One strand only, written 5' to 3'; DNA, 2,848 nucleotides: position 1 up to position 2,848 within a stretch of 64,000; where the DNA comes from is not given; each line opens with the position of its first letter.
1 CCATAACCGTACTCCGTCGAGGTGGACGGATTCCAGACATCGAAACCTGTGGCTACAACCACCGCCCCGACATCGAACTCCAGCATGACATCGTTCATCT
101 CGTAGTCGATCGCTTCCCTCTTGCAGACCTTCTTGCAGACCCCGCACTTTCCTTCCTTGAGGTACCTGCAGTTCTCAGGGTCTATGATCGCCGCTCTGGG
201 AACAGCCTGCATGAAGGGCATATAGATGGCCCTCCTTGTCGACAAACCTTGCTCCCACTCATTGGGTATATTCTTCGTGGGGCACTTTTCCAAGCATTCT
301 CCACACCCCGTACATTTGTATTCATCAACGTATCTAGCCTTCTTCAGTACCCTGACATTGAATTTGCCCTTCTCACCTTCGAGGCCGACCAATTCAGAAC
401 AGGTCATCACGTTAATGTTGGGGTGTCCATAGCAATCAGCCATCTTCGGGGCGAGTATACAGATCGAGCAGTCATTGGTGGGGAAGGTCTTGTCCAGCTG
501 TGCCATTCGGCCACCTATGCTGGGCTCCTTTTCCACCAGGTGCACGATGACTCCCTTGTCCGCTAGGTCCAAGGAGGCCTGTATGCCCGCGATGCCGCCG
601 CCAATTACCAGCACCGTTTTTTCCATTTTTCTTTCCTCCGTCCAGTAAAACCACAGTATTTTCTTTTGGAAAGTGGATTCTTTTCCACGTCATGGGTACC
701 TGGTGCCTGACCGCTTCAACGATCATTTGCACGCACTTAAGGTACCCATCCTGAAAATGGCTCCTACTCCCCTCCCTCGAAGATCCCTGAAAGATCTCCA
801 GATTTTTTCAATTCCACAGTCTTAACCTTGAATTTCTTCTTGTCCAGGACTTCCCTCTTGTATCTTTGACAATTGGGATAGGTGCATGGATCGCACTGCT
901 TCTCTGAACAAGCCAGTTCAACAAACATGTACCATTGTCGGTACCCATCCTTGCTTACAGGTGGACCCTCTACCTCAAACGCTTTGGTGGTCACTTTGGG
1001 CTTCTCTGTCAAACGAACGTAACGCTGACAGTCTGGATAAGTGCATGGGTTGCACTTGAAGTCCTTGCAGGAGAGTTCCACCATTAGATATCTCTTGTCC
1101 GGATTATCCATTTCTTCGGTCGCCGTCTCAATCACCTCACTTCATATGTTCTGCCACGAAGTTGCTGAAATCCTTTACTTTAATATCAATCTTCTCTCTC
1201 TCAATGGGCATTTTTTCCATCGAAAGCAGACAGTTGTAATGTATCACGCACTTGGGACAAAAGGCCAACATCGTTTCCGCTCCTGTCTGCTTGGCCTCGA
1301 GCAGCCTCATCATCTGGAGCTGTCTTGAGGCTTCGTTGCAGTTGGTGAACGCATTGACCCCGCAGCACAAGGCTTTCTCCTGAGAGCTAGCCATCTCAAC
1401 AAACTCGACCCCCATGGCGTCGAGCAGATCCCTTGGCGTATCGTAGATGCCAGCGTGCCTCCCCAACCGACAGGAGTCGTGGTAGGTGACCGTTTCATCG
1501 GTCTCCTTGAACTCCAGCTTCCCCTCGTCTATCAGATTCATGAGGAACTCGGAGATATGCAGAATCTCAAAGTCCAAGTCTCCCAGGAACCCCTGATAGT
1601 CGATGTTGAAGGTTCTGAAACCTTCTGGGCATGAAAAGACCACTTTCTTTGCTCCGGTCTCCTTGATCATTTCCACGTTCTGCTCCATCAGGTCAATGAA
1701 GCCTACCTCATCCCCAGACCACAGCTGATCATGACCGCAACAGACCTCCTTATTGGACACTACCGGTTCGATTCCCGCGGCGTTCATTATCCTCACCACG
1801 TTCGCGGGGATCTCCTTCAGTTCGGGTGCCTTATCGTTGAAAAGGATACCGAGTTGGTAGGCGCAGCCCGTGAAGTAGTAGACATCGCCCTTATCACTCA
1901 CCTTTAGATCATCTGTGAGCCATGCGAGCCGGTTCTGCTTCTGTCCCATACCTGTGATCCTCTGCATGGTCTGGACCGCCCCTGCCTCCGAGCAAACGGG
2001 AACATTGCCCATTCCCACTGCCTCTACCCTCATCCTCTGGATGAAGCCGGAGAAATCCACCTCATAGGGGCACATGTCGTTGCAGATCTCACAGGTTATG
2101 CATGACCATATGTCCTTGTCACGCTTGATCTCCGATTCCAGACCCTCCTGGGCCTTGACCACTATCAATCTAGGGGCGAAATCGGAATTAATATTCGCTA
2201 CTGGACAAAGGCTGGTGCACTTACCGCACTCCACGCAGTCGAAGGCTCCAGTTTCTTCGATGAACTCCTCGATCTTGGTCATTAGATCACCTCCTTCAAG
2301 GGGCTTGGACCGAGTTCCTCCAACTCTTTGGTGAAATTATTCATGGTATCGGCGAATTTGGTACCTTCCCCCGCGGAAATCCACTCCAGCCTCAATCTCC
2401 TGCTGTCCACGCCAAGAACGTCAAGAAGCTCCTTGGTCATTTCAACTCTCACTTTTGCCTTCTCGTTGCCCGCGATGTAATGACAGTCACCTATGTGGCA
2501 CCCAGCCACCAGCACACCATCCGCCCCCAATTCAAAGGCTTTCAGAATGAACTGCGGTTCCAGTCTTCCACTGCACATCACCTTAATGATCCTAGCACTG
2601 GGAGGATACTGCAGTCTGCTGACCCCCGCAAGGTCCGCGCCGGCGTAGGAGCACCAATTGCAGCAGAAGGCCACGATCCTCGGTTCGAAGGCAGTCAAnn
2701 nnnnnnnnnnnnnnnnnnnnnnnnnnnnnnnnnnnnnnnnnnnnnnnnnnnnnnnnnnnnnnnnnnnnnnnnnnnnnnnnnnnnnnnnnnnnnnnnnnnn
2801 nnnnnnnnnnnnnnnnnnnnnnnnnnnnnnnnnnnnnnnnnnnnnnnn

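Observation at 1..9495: Hdr-like supercluster: three hdrA paralogs (two double-length), two mvhD variants, an HdrC/B fusion and an 8-Cys ORF, with no visible electron-donor module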

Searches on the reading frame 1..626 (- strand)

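Call 8: search_protein_families(library=pfam, proteins=[window:1-626:-], max_evalue=0.01)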
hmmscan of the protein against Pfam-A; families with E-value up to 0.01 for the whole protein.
window:1-626:- (208 aa): 22 families
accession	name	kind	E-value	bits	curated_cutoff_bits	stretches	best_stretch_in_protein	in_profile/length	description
PF12831.13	FAD_oxidored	-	2.7e-07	30.7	27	1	5-42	2-39/416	FAD dependent oxidoreductase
PF00037.32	Fer4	-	4.8e-07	29.8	21.1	1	99-118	2-21/24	4Fe-4S binding domain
PF13484.11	Fer4_16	-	1.7e-06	29.1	30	1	104-168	1-63/66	4Fe-4S double cluster binding domain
PF13450.12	NAD_binding_8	-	1.9e-06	28.5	21.9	1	7-43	1-37/68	NAD(P)-binding Rossmann-like domain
PF00890.30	FAD_binding_2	-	3.6e-06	26.9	20.4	1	5-40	2-37/414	FAD binding domain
PF12837.12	Fer4_6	-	4.2e-06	26.9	25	1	100-118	4-22/24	4Fe-4S binding domain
PF12838.12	Fer4_7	-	7.3e-06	26.8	27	1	104-171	1-51/52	4Fe-4S dicluster domain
PF07992.20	Pyr_redox_2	-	1e-05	25.5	26.1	1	4-54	2-41/291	Pyridine nucleotide-disulphide oxidoreductase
PF13237.11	Fer4_10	-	0.00014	22.2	25.5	1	99-120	3-26/53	4Fe-4S dicluster domain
PF12797.12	Fer4_2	-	0.00014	22.1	24.5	1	98-117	3-22/22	4Fe-4S binding domain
PF01266.30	DAO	-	0.00017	21.7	27.9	1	5-38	2-35/353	FAD dependent oxidoreductase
PF01134.28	GIDA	-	0.00024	20.7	22.1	1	5-34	2-31/391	Glucose inhibited division protein A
PF25160.1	LdpA_Fe-S-bd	-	0.00031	20.9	27.6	1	100-121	23-44/49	LdpA Fe-S cluster-binding domain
PF03486.20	HI0933_like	-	0.00034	20.6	50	1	4-41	2-39/244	HI0933-like protein Rossmann domain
PF00070.33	Pyr_redox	-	0.00073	20.4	22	1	5-40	2-36/82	Pyridine nucleotide-disulphide oxidoreductase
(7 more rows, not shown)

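Call 9: search_protein_families(library=ncbifam, proteins=[window:1-626:-], max_evalue=0.01)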
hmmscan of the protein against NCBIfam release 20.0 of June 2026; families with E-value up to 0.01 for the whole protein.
window:1-626:- (208 aa): 95 families (the best 25 are shown)
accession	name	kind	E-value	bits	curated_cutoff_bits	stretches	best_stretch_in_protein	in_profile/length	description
NF040770.1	hetero_SS_HdrA2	exception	1.9e-86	290.8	1100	1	2-208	139-340/777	CoB-CoM heterodisulfide reductase HdrA2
NF041778.1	hetero_SS_HdrA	equivalog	2e-60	204.5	1400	1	3-208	143-350/771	ferredoxin:CoB-CoM heterodisulfide reductase subunit HdrA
NF041891.1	hdrA_Methbact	equivalog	1.5e-59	202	1300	1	2-208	133-337/762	ferredoxin:CoB-CoM heterodisulfide reductase subunit HdrA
TIGR03467.1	HpnE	equivalog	2.4e-08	33.7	283.05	1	5-42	1-38/430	hydroxysqualene dehydroxylase HpnE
NF005560.0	PRK07233.1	equivalog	2.1e-07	30.2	252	1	4-45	2-43/435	hypothetical protein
NF009410.0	PRK12771.1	subfamily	2.4e-07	29.7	516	1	3-41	139-177/566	NAD(P)-binding protein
NF045637.1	carotdesatCrtDProt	equivalog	2.6e-07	29.5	580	1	5-46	1-42/485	1-hydroxycarotenoid 3,4-desaturase CrtD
TIGR02734.1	crtI_fam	subfamily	5.4e-07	28.7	238.1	1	5-46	1-42/504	phytoene desaturase family protein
NF058655.1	CrtID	equivalog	6.1e-07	28.6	640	1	5-46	1-42/478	bifunctional phytoene desaturase/3,4-desaturase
NF045663.1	diclust_near_Sec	equivalog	6.6e-07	27.8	530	1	2-47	106-151/759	pyridine nucleotide-disulfide oxidoreductase/dicluster-binding protein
NF038196.1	ferrodoxin_EFR1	subfamily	7.8e-07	29.4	75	1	94-121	176-202/242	EFR1 family ferrodoxin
NF045599.1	bili_reduct_long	exception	3.2e-06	25.7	750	1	2-41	381-420/641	bilirubin reductase, long form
TIGR03997.1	mycofact_OYE_2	equivalog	3.6e-06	25.7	793.15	1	2-45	379-422/645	mycofactocin system FadH/OYE family oxidoreductase 2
NF042909.1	FMH_DH_FwdF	exception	3.9e-06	26.2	375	1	101-179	13-78/336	tungsten-dependent formylmethanofuran dehydrogenase subunit FwdF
TIGR04105.1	FeFe_hydrog_B1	subfamily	4e-06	25.8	450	1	93-120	132-159/462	monomeric [FeFe] hydrogenase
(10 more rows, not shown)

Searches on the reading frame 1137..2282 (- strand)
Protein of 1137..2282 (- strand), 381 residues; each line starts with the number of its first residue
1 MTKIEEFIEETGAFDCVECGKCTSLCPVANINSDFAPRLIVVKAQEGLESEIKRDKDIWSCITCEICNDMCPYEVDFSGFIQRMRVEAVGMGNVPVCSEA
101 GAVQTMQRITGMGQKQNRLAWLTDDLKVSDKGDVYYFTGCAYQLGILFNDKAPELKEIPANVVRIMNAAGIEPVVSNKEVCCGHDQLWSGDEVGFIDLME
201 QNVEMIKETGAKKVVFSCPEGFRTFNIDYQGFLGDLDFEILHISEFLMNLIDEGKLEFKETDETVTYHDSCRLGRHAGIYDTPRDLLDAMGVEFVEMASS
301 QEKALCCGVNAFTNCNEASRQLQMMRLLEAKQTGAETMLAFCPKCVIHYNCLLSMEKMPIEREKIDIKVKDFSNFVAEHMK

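Call 8: search_protein_families(library=pfam, proteins=[window:1137-2282:-], max_evalue=0.01)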
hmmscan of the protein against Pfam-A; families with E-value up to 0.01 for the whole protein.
window:1137-2282:- (381 aa): 11 families
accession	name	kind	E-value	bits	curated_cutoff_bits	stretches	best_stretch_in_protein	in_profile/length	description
PF02754.22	CCG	-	2.2e-23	82.6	20.6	2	265-348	1-83/85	Cysteine-rich domain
PF13183.11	Fer4_8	-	3.9e-09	37.4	27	1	15-75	4-68/68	4Fe-4S dicluster domain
PF13534.11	Fer4_17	-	2.6e-08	34.7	22.2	1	16-76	2-61/61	4Fe-4S dicluster domain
PF13484.11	Fer4_16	-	7.8e-08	33.4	30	1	16-73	2-65/66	4Fe-4S double cluster binding domain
PF13237.11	Fer4_10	-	4.4e-07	30.2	25.5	1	15-72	8-53/53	4Fe-4S dicluster domain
PF13187.11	Fer4_9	-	6.9e-07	29.6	27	1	15-74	1-50/52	4Fe-4S dicluster domain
PF12838.12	Fer4_7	-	1.3e-05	26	27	1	16-75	2-52/52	4Fe-4S dicluster domain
PF13746.11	Fer4_18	-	0.00059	20.4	27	0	49-82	49-82/114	4Fe-4S dicluster domain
PF00037.32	Fer4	-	0.0028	17.9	21.1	0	15-29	7-21/24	4Fe-4S binding domain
PF12797.12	Fer4_2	-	0.0035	17.7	24.5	0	16-28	10-22/22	4Fe-4S binding domain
PF25160.1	LdpA_Fe-S-bd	-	0.0073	16.5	27.6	0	15-32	27-44/49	LdpA Fe-S cluster-binding domain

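Call 9: search_protein_families(library=ncbifam, proteins=[window:1137-2282:-], max_evalue=0.01)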
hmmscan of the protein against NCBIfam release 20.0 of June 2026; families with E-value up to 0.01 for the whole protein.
window:1137-2282:- (381 aa): 39 families (the best 25 are shown)
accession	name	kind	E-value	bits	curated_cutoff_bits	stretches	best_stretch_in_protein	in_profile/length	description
NF004898.0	PRK06259.1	equivalog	3.8e-38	131.3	385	1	15-369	135-477/488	fumarate reductase (CoM/CoB) subunit TfrB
NF045670.1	quin_L_LdhH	equivalog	6.3e-33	114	800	2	130-361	465-697/706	L-lactate dehydrogenase (quinone) large subunit LdhH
NF008369.0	PRK11168.1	equivalog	2e-24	86.3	278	2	129-310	164-337/401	anaerobic glycerol-3-phosphate dehydrogenase subunit C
NF045663.1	diclust_near_Sec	equivalog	2e-22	79.1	530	1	15-345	308-614/759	pyridine nucleotide-disulfide oxidoreductase/dicluster-binding protein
NF045796.1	DsrK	equivalog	6.2e-16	58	400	1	238-318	297-379/453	sulfate reduction electron transfer complex DsrMKJOP subunit DsrK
TIGR03290.1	CoB_CoM_SS_C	equivalog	1.4e-15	57.5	160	1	16-95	4-82/144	CoB--CoM heterodisulfide reductase subunit C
NF041890.1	hdrC_Methbact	equivalog_domain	2.5e-15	56.5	270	1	9-92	24-105/192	ferredoxin:CoB-CoM heterodisulfide reductase subunit HdrC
NF045724.1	ferredox_TmcB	equivalog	1.3e-14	53.6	735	1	60-380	100-428/430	electron transfer complex ferredoxin TmcB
NF045711.1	sulf_resp_HmcF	equivalog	2.5e-13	49.6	750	1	17-346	63-422/457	sulfate respiration complex iron-sulfur protein HmcF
NF041779.1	hetero_SS_HdrC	equivalog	8.6e-13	48.2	350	1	12-89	29-104/198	ferredoxin:CoB-CoM heterodisulfide reductase subunit HdrC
TIGR03379.1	glycerol3P_GlpC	equivalog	1.6e-12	46.9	279.9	2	135-316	159-343/397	anaerobic glycerol-3-phosphate dehydrogenase subunit GlpC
NF008434.0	PRK11274.1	equivalog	3.4e-12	46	333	2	157-349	184-388/409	glycolate oxidase subunit GlcF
NF038018.1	qmoC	equivalog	3.7e-11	43.1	300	1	15-87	19-90/360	quinone-interacting membrane-bound oxidoreductase complex subunit QmoC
TIGR00384.1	dhsB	subfamily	2.7e-08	33.5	88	1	5-84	131-221/222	succinate dehydrogenase and fumarate reductase iron-sulfur protein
NF009226.0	PRK12576.1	equivalog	7.7e-08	32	344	1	15-87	155-236/317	succinate dehydrogenase/fumarate reductase iron-sulfur subunit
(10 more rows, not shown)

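Call 17: find_encoding_contigs(protein=window:1137-2282:-, flank=10000, max_places=6)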
Protein window:1137-2282:- (381 aa): 4 contigs read that carry it; 2 places shown.
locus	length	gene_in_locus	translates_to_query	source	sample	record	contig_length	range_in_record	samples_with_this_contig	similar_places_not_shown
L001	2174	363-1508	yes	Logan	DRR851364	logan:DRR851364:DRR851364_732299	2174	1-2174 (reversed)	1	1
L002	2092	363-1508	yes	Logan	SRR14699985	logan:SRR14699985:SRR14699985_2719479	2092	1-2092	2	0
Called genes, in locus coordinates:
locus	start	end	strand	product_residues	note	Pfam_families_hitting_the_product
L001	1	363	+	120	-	?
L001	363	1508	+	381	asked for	PF13183:Fer4_8, PF13237:Fer4_10 (weak), PF12838:Fer4_7 (weak), PF13187:Fer4_9 (weak), PF13484:Fer4_16, PF13534:Fer4_17, PF02754:CCG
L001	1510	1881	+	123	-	-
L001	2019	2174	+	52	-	?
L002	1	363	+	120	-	?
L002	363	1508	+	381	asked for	PF13183:Fer4_8, PF13237:Fer4_10 (weak), PF12838:Fer4_7 (weak), PF13187:Fer4_9 (weak), PF13484:Fer4_16, PF13534:Fer4_17, PF02754:CCG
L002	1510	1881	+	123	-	-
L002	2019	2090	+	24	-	?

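Call 46: search_solved_structures(query=window:1137-2282:-, max_evalue=0.001, show_alignments=2)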
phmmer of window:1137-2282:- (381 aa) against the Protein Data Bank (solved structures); distinct sequences matched with E-value up to 0.001: 7.
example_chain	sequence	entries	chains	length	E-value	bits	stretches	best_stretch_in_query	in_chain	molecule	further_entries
9ojn_A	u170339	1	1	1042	1.4e-33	119.5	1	57-347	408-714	Iron-sulfur-binding reductase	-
7bkb_C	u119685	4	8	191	7.6e-12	48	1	11-95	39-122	CoB--CoM heterodisulfide reductase subunit C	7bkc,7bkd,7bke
5odc_C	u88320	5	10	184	2.7e-11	46.2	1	15-137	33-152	Heterodisulfide reductase, subunit C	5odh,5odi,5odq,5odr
8rvv_C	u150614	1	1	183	2.9e-11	46.1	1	15-96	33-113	H(2):CoB-CoM heterodisulfide,ferredoxin reductase subunit C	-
8rvu_c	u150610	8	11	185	3e-11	46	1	15-96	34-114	H(2):CoB-CoM heterodisulfide,ferredoxin reductase subunit C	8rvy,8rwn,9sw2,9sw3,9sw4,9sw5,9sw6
9sfi_E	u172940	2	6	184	1.1e-10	44.2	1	14-106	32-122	H(2)/formate:CoB-CoM heterodisulfide,ferredoxin reductase subunit C2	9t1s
1kf6_B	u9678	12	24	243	1.4e-05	27.4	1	15-88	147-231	FUMARATE REDUCTASE IRON-SULFUR PROTEIN | Fumarate reductase iron-sulfur subunit | Fumarate reductase (Anaerobic), Fe-S subunit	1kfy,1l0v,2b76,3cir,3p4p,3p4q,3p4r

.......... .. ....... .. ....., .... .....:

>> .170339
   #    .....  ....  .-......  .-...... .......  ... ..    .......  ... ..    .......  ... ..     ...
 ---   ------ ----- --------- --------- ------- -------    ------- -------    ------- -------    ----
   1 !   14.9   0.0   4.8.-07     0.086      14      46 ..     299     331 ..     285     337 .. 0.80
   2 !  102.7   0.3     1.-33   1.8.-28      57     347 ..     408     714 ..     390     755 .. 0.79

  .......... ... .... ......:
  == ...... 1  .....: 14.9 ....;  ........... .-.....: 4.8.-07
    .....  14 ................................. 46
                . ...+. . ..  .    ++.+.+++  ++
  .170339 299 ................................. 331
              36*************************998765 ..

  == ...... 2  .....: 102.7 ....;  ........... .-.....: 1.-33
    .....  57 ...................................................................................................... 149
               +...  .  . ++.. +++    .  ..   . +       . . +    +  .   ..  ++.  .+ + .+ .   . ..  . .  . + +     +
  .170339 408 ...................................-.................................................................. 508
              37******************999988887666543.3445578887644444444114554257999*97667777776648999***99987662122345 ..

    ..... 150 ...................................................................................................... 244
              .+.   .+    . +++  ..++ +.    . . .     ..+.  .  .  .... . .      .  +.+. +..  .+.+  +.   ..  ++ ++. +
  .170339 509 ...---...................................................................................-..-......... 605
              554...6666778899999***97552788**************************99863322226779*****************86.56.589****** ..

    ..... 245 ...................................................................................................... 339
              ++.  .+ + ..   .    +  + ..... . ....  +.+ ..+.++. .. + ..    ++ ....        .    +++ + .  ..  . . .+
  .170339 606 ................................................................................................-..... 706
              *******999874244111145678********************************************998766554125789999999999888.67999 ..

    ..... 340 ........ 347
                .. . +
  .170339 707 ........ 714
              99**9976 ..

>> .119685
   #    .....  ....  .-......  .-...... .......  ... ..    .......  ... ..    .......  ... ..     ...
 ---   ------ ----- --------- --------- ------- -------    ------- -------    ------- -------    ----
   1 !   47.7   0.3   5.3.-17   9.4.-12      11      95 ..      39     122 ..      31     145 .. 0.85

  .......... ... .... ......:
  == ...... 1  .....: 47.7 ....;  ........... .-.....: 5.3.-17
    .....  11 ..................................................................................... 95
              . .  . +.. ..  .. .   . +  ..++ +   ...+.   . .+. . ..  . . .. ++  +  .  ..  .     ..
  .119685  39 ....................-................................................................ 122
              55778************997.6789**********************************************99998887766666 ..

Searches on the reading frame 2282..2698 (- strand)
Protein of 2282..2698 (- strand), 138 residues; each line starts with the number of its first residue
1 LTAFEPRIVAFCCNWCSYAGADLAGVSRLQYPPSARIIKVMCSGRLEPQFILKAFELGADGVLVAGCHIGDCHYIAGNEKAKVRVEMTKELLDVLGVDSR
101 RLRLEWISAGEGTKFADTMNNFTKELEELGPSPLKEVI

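Call 8: search_protein_families(library=pfam, proteins=[window:2282-2698:-], max_evalue=0.01)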
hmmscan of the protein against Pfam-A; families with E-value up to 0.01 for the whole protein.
window:2282-2698:- (138 aa): 1 family
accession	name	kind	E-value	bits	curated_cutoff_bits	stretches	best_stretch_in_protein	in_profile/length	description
PF02662.21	FlpD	-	3.6e-56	188.9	22.3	1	8-130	1-123/123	Methyl-viologen-reducing hydrogenase, delta subunit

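Call 9: search_protein_families(library=ncbifam, proteins=[window:2282-2698:-], max_evalue=0.01)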
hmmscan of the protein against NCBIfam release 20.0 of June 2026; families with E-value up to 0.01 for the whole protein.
window:2282-2698:- (138 aa): 4 families
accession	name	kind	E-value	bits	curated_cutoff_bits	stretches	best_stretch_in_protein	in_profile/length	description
NF040770.1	hetero_SS_HdrA2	exception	5.6e-57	193.4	1100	1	5-132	647-774/777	CoB-CoM heterodisulfide reductase HdrA2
NF045873.1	F420_non_VhuD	exception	2.8e-42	144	215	1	5-135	1-131/132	F420-non-reducing hydrogenase iron-sulfur subunit VhuD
NF041891.1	hdrA_Methbact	equivalog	2.3e-14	52.6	1300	1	5-128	643-760/762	ferredoxin:CoB-CoM heterodisulfide reductase subunit HdrA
NF041778.1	hetero_SS_HdrA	equivalog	0.0068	14.3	1400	1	8-64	656-712/771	ferredoxin:CoB-CoM heterodisulfide reductase subunit HdrA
